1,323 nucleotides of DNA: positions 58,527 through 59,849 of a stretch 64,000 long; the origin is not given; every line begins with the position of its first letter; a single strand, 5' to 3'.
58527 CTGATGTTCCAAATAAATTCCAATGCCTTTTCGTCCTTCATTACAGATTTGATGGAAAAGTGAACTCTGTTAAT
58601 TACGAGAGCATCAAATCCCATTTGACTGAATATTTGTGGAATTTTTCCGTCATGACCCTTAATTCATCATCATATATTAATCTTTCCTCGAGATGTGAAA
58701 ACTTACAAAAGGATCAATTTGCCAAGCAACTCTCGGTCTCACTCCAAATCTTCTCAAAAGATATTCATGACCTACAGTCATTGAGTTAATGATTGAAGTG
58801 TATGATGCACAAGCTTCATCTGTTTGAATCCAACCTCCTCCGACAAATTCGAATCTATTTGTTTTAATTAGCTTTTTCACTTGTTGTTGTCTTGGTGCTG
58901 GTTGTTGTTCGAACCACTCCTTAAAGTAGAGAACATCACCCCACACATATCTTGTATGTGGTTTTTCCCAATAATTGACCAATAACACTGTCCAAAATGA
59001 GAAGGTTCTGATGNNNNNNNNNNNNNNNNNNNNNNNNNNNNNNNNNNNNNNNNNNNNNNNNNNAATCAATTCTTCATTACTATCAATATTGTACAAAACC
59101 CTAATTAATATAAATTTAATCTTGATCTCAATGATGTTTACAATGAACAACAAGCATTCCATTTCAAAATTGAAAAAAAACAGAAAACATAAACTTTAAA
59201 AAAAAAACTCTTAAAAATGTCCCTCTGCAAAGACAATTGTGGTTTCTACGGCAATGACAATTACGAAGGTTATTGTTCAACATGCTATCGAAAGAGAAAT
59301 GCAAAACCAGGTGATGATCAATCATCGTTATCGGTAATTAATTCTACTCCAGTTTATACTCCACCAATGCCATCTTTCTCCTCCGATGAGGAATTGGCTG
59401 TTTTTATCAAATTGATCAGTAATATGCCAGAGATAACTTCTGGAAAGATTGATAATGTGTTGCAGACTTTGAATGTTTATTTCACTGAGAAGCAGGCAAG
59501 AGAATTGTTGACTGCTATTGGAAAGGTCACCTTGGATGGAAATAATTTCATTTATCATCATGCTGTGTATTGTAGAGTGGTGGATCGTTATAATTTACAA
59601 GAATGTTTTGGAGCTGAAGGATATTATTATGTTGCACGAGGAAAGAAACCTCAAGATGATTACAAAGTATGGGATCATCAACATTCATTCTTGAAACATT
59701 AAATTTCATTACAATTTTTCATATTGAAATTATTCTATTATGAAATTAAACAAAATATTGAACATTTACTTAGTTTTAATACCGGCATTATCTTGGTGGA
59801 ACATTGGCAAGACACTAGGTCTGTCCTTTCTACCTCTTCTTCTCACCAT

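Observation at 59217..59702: Compact A20 zinc finger plus CUE/UBA-like protein: a possible minimal ubiquitin receptor with an unusual domain pairing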

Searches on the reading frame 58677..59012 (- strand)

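Call 5: search_protein_families(library=pfam, proteins=[window:58677-59012:-], max_evalue=1)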
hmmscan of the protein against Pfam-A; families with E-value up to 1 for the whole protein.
window:58677-59012:- (111 aa): 2 families
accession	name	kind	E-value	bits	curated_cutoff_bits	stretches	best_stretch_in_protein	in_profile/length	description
PF01074.27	Glyco_hydro_38N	-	1.5e-25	90.6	25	1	13-102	35-123/270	Glycosyl hydrolases family 38 N-terminal domain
PF03065.20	Glyco_hydro_57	-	0.084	12.6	21.2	1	30-98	79-148/291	Glycosyl hydrolase family 57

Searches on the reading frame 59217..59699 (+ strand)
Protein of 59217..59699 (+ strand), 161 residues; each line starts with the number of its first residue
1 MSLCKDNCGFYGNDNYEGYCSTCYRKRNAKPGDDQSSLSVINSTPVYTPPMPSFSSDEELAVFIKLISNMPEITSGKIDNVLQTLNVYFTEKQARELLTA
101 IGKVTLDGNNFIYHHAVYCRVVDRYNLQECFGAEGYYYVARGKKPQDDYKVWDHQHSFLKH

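Call 5: search_protein_families(library=pfam, proteins=[window:59217-59699:+], max_evalue=1)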
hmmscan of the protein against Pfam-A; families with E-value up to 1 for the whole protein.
window:59217-59699:+ (161 aa): 1 family
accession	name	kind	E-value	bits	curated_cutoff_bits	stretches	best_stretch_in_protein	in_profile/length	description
PF01754.22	zf-A20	-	9.6e-10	38.6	21.6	1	2-25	1-24/24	A20-like zinc finger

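Call 7: search_solved_structures(query=window:59217-59699:+, max_evalue=10, show_alignments=3)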
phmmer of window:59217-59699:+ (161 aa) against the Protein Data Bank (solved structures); distinct sequences matched with E-value up to 10: 16.
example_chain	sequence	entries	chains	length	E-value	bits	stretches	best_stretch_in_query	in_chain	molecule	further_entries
2fid_B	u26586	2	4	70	5e-05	26.6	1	3-31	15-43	Rab5 GDP/GTP exchange factor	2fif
2c7m_A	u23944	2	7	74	5.8e-05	26.4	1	3-31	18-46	RAB GUANINE NUCLEOTIDE EXCHANGE FACTOR 1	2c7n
2kzy_A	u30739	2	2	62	0.00011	25.4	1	3-29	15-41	Zfand5 protein (Zinc finger protein 216 (Predicted), isoform CRA_a)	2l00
7qxw_v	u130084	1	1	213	0.0019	21.5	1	3-30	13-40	AN1-type zinc finger protein 5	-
9bui_z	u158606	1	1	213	0.0023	21.2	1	3-30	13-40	AN1-type zinc finger protein 5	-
9fd3_A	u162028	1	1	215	0.08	16.2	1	53-118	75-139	SAM-dependent methyltransferase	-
9fcy_A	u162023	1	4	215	0.08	16.2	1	53-118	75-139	SAM-dependent methyltransferase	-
9fcd_A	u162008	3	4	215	0.08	16.2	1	53-118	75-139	SAM-dependent methyltransferase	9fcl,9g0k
9fcq_A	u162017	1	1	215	0.11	15.7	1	53-118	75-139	SAM-dependent methyltransferase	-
9fcs_A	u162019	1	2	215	0.15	15.3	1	53-118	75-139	SAM-dependent methyltransferase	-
3r9v_A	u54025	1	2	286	0.22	14.7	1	57-126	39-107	Invasin ipaD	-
5vxj_A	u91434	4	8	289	0.23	14.7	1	57-126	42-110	Invasin IpaD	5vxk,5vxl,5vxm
9fcu_A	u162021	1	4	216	0.27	14.5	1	53-118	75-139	SAM-dependent methyltransferase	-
9fcx_A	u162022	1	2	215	0.27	14.4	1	53-118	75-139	SAM-dependent methyltransferase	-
6ba1_A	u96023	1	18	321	0.75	13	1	67-112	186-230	Inosine-uridine preferring nucleoside hydrolase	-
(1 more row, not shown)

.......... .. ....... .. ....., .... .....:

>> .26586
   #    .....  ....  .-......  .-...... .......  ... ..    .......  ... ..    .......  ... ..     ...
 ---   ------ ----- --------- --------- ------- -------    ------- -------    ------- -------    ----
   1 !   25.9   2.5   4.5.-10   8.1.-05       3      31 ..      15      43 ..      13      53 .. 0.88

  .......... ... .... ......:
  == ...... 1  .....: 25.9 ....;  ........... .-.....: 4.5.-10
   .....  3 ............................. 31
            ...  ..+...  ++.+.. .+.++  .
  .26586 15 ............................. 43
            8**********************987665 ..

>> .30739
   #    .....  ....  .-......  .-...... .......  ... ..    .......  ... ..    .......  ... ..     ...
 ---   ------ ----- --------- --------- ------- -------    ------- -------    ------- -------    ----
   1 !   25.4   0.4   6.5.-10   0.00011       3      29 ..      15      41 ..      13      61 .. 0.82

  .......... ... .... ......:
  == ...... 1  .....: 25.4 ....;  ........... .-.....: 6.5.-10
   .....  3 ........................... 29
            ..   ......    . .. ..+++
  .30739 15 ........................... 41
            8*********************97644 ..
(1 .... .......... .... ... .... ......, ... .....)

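Call 8: find_homologous_proteins(query=window:59217-59699:+, max_evalue=0.01)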
Query window:59217-59699:+ (161 aa): 5 proteins with E <= 0.01 among 11 candidates.
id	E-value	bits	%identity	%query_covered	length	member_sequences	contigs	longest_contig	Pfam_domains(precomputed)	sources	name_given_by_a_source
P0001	1.7e-108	378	100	100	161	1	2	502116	PF01754.23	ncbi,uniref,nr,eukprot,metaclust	ncbi:predicted protein [Naegleria gruberi]|uniref:Predicted protein n=1 Tax=Naegleria gruberi TaxID=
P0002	2.9e-57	211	60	99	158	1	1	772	PF01754.23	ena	-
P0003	5.5e-57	210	60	99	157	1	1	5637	PF01754.23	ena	-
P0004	4.3e-55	204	58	99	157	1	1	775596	PF01754.23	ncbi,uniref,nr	ncbi:hypothetical protein C9374_013875 [Naegleria lovaniensis]|uniref:A20-type domain-containing pro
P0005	1.9e-29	121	50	70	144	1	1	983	-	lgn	-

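Call 13: find_encoding_contigs(protein=P0001, flank=10000, max_places=4)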
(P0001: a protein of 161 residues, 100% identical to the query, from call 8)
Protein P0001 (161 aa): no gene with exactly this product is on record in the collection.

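Call 14: find_encoding_contigs(protein=P0004, flank=8000, max_places=3)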
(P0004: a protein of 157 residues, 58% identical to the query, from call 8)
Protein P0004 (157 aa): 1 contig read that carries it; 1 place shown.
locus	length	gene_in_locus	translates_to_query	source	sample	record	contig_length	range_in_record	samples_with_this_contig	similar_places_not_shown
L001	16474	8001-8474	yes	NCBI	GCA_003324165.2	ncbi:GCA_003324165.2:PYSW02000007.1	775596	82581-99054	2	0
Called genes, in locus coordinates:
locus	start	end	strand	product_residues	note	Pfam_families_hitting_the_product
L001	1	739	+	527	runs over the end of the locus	PF13489:Methyltransf_23 (faint), PF08242:Methyltransf_12 (faint), PF06859:Bin3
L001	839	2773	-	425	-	PF25390:WD40_RLD, PF00415:RCC1 (weak), PF13540:RCC1_2 (weak)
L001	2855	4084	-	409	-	PF16212:PhoLip_ATPase_C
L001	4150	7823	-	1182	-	PF16209:PhoLip_ATPase_N, PF00122:E1-E2_ATPase (weak), PF13246:Cation_ATPase, PF00702:Hydrolase (weak)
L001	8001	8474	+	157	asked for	PF01754:zf-A20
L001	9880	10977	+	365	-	-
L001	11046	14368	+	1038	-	PF00890:FAD_binding_2, PF01266:DAO (weak), PF03486:HI0933_like (faint), PF07992:Pyr_redox_2 (faint), PF12831:FAD_oxidored, PF13450:NAD_binding_8 (weak)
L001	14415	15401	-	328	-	PF00071:Ras, PF08477:Roc (weak)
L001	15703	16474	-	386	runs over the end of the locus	PF00724:Oxidored_FMN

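Call 15: find_encoding_contigs(protein=P0003, flank=8000, max_places=3)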
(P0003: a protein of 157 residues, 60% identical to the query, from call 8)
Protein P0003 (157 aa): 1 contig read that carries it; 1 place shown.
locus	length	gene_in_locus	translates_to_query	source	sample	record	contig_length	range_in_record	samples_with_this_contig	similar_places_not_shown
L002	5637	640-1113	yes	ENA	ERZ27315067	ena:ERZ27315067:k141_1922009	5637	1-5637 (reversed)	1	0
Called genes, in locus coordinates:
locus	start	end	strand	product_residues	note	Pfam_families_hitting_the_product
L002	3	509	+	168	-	?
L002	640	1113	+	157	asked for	PF01754:zf-A20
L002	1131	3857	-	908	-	PF00690:Cation_ATPase_N, PF00122:E1-E2_ATPase, PF00702:Hydrolase, PF13246:Cation_ATPase, PF08282:Hydrolase_3 (faint), PF00689:Cation_ATPase_C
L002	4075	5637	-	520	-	?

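Call 16: find_encoding_contigs(protein=P0005, flank=8000, max_places=3)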
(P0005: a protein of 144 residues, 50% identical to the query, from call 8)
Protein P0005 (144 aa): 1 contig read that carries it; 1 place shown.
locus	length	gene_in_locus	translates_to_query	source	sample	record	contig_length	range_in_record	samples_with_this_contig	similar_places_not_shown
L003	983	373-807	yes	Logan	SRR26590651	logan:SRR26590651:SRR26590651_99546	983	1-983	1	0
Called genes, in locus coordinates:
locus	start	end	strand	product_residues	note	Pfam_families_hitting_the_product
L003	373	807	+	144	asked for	-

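Call 18: predict_structure(protein=window:59217-59699:+)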
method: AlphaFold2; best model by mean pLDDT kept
length: 161 residues; sequences in the alignment: 1
mean_pLDDT: 41.0   pTM: 0.29
mean pLDDT of the five models: 41.0, 40.8, 37.9, 35.7, 33.3
residues with pLDDT >= 90: 0; 70-90: 0; 50-70: 24; < 50: 137
segments of 3 or more residues with pLDDT < 50: 1-53, 70-91, 102-161
pLDDT, mean of each block of 10 residues (from residue 1): 32 32 34 41 32 50 52 46 46 53 43 44 43 39 38 32 26
secondary structure, 60 per line:
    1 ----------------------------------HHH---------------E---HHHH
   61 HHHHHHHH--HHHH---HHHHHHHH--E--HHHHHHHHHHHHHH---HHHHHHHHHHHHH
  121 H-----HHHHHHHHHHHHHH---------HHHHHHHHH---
elements in order: H57-68 H71-74 H78-85 H91-104 H108-121 H127-140 H150-158

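Call 28: search_protein_families(library=pfam, proteins=[L001:9880-10977:+, L002:3-509:+], max_evalue=0.1)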
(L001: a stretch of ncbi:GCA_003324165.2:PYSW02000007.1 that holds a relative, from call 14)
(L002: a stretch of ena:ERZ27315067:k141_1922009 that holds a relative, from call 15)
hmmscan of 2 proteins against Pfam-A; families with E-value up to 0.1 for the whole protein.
L001:9880-10977:+ (365 aa): 13 families
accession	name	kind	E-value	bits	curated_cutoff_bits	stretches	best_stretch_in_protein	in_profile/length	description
PF13516.12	LRR_6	-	7.5e-61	197.9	23.4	9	300-321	3-24/24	Leucine Rich repeat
PF00560.39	LRR_1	-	3.1e-17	59.4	20.6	0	301-316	1-16/23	Leucine Rich Repeat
PF12799.13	LRR_4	-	3.4e-17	62.5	27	8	300-340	1-37/44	Leucine Rich repeats (2 copies)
PF13855.12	LRR_8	-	6.3e-10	39.1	27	0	139-177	2-37/61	Leucine rich repeat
PF23598.1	LRR_14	-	1.5e-07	31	40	1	109-308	109-293/353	Leucine-rich repeat region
PF25013.1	LRR_Zer-1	-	8.5e-06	26.4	27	1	217-318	6-104/137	Zer-1-like, Leucine-rich repeats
PF07337.16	CagY_M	-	0.0029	17.6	21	0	297-303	17-23/32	DC-EC Repeat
PF19914.5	WEF-hand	-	0.0041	18.4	27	0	149-168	11-29/81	Wolframin EF-hand domain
PF24672.1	DUF7654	-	0.011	15.9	27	0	115-151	94-130/145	Domain of unknown function (DUF7654)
PF09627.16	PrgU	-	0.035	14.5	25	0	244-281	26-64/106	PrgU-like protein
PF20288.3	MC2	-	0.041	14.2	26.9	0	108-147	69-108/145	ABC-three component (ABC-3C) system Middle Component 2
PF08387.15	FBD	-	0.049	14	22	0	320-331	34-46/46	FBD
PF12937.12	F-box-like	-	0.059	13.6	24.3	0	50-82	6-37/47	F-box-like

L002:3-509:+ (168 aa): 4 families
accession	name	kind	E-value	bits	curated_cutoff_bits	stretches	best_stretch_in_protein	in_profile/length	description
PF01299.22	Lamp2-like_luminal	-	0.0004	20.7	27.2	1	49-109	47-109/148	Lysosome-associated membrane glycoprotein 2-like, luminal domains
PF23361.1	BBS7_pf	-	0.0034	17.9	28.2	1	58-112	47-102/103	BBS7 platform domain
PF18481.7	DUF5616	-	0.079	13.7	27.6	0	60-121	53-114/140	Domain of unknown function (DUF5616)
PF00631.27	G-gamma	-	0.099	13.1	27.1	0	111-145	10-43/69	GGL domain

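Call 49: search_protein_families(library=pfam, alignment_id=A4, max_evalue=10)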
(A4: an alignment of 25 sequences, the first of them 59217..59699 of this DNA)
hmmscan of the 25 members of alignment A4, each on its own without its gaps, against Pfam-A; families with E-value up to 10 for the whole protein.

A. member 1, window:59217-59699:+ (161 aa): 1 family
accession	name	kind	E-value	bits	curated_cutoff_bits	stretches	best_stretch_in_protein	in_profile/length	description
PF01754.22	zf-A20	-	9.6e-10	38.6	21.6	1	2-25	1-24/24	A20-like zinc finger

B. families by the number of members that match (of 25 scanned): 18 families
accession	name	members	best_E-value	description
PF01754.22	zf-A20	6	6.3e-10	A20-like zinc finger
PF23099.1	UTP20_C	2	0.014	Small subunit processome component 20 homolog, C-terminal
PF01446.23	Rep_1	1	0.032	Replication protein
PF11116.13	DUF2624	1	0.034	Protein of unknown function (DUF2624)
PF08202.16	MIS13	1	0.044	Mis12-Mtw1 protein family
PF11566.13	PI31_Prot_N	1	0.045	PI31 proteasome regulator N-terminal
PF22017.1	HP1454-like_C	1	0.048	LPP20 lipofamily protein, C-terminal domain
PF24024.1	DUF7336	1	0.054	Domain of unknown function (DUF7336)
PF11058.13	Ral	1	0.066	Antirestriction protein Ral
PF10674.14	Ycf54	1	0.076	Ycf54 protein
PF20302.4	HisK-N-like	1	0.081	HisK-N-like globin domain of the ASK signalosome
PF07555.19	NAGidase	1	0.096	beta-N-acetylglucosaminidase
PF16809.10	NleF_casp_inhib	1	0.12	NleF caspase inhibitor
PF07851.19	TMEM120A-B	1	0.12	TMEM120A/B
PF23265.1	Ig-like_KY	1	0.13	KY-like, immunoglobulin-like domain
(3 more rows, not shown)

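Call 51: predict_structure(alignment_id=A4)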
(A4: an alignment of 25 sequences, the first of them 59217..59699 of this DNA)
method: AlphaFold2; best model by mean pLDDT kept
length: 161 residues; sequences in the alignment: 25
mean_pLDDT: 82.3   pTM: 0.69
mean pLDDT of the five models: 82.3, 82.0, 81.2, 80.8, 77.8
residues with pLDDT >= 90: 97; 70-90: 24; 50-70: 24; < 50: 16
segments of 3 or more residues with pLDDT < 50: 1-6, 8-13
pLDDT, mean of each block of 10 residues (from residue 1): 44 50 53 59 84 96 96 94 96 97 91 96 96 94 92 80 61
secondary structure, 60 per line:
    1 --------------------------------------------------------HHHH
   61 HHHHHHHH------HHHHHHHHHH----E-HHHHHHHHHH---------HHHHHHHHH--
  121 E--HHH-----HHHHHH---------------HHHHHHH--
elements in order: H57-68 H75-84 H91-100 H110-118 H132-137 H153-159

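Call 60: fold_search(model_id=the predicted structure, library=viral)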
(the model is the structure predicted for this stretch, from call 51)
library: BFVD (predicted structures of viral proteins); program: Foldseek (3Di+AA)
matches with E <= 10: 50; with E <= 0.001: 0
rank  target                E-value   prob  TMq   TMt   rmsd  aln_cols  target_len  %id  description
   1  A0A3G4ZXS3            3.1e-02  1.00  0.42  0.33   2.6        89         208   26  Uncharacterized protein [Faunusvirus sp.]
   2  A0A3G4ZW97            5.6e-02  0.98  0.38  0.31   9.7       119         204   21  Uncharacterized protein [Faunusvirus sp.]
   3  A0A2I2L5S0            7.8e-02  0.99  0.45  0.26   4.8       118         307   13  Uncharacterized protein [Orpheovirus IHUMI-LCC2]
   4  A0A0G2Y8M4            2.0e+00  0.06  0.19  0.15  19.1       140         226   16  Poxvirus late transcription factor VLTF3-like protein [Acanthamoeba polyphaga mimivirus Kroon]
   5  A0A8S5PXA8            2.7e+00  0.03  0.12  0.12  15.7        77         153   18  Uncharacterized protein [Siphoviridae sp. ct2vX3]
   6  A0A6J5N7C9            3.0e+00  0.04  0.15  0.19  19.8       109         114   14  SAP domain containing protein [uncultured Caudovirales phage]
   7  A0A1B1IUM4            3.5e+00  0.07  0.18  0.23   7.0        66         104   17  (no name in the UniProt tables at hand)
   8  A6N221                3.5e+00  0.04  0.18  0.16  11.4       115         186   11  Uncharacterized protein [Microbacterium phage Min1]
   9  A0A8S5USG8            3.5e+00  0.04  0.12  0.13  18.3        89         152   16  Uncharacterized protein [Myoviridae sp. ctijX18]
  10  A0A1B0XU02            3.5e+00  0.02  0.11  0.08  21.1       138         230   12  (no name in the UniProt tables at hand)
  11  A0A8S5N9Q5            4.0e+00  0.04  0.20  0.25  12.0       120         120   13  Uncharacterized protein [Myoviridae sp. ctx322]
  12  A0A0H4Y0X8            4.4e+00  0.07  0.14  0.15  17.5        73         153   26  Uncharacterized protein [Salmon gill poxvirus]
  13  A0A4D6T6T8            4.4e+00  0.03  0.16  0.16  16.6       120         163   16  Lipoprotein [Gordonia phage Reyja]
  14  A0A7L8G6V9            4.9e+00  0.03  0.14  0.06  18.1       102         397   19  (no name in the UniProt tables at hand)
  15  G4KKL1                5.5e+00  0.04  0.13  0.15   9.7        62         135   16  (no name in the UniProt tables at hand)
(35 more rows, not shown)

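Call 68: fold_search(model_id=the predicted structure, library=pdb)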
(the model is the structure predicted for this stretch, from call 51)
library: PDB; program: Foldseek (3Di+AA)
matches with E <= 10: 20; with E <= 0.001: 0
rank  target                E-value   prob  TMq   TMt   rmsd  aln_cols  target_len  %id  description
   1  8euy_4                1.3e+00  0.14  0.23  0.19   8.1        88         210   10  Ytm1 associated nascent 60S ribosome (-fkbp39) State 1A (released 2022-11-30)
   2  8eth_4                1.8e+00  0.13  0.23  0.19   8.1        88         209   10  Ytm1 associated 60S nascent ribosome State 1B (released 2022-11-30)
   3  5dwc                  2.3e+00  0.06  0.14  0.09  11.2        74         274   15  Crystal structure of restriction endonuclease AgeI (released 2016-09-28)
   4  5n7d_B                2.5e+00  0.11  0.24  0.11   6.4        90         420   17  MAGI-1 complexed with a RSK1 peptide (released 2017-11-08)
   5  6twq_B                3.4e+00  0.08  0.19  0.09   6.6        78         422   17  MAGI1_2 complexed with a 16E6 peptide (released 2020-04-01)
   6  7cae_B                4.0e+00  0.04  0.14  0.09  11.5        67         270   19  Mycobacterium smegmatis LpqY-SugABC complex in the resting state (released 2020-12-02)
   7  2jt0_MODEL_1_A        4.8e+00  0.04  0.16  0.16  12.3        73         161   16  Solution structure of F104W cardiac troponin C (released 2008-05-27)
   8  6vw7_A                5.0e+00  0.20  0.22  0.23   3.6        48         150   10  Formate Dehydrogenase FdsABG subcomplex FdsBG from C. necator - NADH bound (released 2020-04-08)
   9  5n7g_B                5.0e+00  0.08  0.24  0.15   5.7        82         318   15  MAGI-1 complexed with a synthetic pRSK1 peptide (released 2017-11-08)
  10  5tby_C                5.3e+00  0.05  0.14  0.15   6.9        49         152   28  HUMAN BETA CARDIAC HEAVY MEROMYOSIN INTERACTING-HEADS MOTIF OBTAINED BY HOMOLOGY MODELING (USING SWISS-MODEL) OF HUMAN (released 2017-06-07)
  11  6vw8_A                7.0e+00  0.15  0.22  0.23   3.6        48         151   10  Formate Dehydrogenase FdsABG subcomplex FdsBG from C. necator (released 2020-04-08)
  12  6vw7_C                7.4e+00  0.14  0.22  0.23   3.5        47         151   11  Formate Dehydrogenase FdsABG subcomplex FdsBG from C. necator - NADH bound (released 2020-04-08)
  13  6vw8_C                7.4e+00  0.13  0.21  0.22   3.4        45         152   11  Formate Dehydrogenase FdsABG subcomplex FdsBG from C. necator (released 2020-04-08)
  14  1hm6_A                7.9e+00  0.06  0.24  0.13   5.4        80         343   16  X-RAY STRUCTURE OF FULL-LENGTH ANNEXIN 1 (released 2001-02-28)
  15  9k3x_A                7.9e+00  0.02  0.13  0.08  13.3        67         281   12  Cryo-EM structure of E coli pstSCAB in the pretranslocation state (released 2026-02-18)
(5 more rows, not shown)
